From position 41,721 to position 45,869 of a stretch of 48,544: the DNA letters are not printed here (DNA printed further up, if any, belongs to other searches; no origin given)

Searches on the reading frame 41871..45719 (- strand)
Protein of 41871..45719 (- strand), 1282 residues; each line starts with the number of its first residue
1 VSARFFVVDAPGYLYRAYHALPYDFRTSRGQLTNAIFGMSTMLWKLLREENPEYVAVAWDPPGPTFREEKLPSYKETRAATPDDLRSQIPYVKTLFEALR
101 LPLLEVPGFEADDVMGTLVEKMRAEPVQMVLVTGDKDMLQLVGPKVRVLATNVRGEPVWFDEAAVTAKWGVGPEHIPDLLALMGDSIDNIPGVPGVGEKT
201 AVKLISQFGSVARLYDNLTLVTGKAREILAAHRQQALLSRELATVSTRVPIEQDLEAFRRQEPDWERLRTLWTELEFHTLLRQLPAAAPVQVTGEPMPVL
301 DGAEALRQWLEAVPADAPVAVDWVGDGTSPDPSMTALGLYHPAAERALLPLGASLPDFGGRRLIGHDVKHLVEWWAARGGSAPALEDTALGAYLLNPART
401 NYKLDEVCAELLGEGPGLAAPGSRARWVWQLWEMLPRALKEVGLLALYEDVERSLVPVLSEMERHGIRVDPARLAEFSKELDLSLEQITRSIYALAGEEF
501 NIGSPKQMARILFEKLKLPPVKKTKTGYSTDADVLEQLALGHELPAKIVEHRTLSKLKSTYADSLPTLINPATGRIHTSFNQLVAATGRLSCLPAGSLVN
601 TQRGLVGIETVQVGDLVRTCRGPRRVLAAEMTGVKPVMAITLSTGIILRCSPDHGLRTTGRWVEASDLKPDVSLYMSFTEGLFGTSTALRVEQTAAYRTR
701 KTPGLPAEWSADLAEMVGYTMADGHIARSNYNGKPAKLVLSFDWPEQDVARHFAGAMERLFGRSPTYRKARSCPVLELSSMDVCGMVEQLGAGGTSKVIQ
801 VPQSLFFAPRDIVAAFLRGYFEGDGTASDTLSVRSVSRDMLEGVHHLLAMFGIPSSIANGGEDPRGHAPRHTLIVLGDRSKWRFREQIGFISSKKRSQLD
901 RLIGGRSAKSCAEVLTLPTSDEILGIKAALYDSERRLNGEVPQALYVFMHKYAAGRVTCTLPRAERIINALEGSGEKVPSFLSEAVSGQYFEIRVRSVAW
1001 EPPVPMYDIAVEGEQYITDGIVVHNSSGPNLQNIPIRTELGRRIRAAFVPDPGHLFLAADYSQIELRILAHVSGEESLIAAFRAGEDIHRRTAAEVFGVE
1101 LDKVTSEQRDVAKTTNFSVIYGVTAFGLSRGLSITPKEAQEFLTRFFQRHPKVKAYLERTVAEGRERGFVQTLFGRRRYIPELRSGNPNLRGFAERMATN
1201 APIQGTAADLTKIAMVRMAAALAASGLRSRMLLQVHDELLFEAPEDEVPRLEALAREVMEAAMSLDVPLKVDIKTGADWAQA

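Call 65: search_protein_families(library=pfam, max_evalue=0.001, proteins=[window:41871-45719:-])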
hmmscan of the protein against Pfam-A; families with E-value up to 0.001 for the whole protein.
window:41871-45719:- (1282 aa): 5 families
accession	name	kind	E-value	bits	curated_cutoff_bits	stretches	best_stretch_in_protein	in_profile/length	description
PF00476.26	DNA_pol_A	-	7.3e-157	522.6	34.3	2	1026-1280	123-380/381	DNA polymerase family A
PF02739.22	5_3_exonuc_N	-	1.5e-51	174.8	34.3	1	5-170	2-164/164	5'-3' exonuclease, N-terminal resolvase-like domain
PF01367.25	5_3_exonuc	-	1.1e-31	109.6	40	1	171-265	1-96/97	5'-3' exonuclease, C-terminal SAM fold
PF14528.11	LAGLIDADG_3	-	8.6e-15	55.2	22.5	1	812-889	2-82/82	LAGLIDADG-like domain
PF14890.11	Intein_splicing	-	3.6e-05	24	35.8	1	629-1025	41-155/155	Intein splicing domain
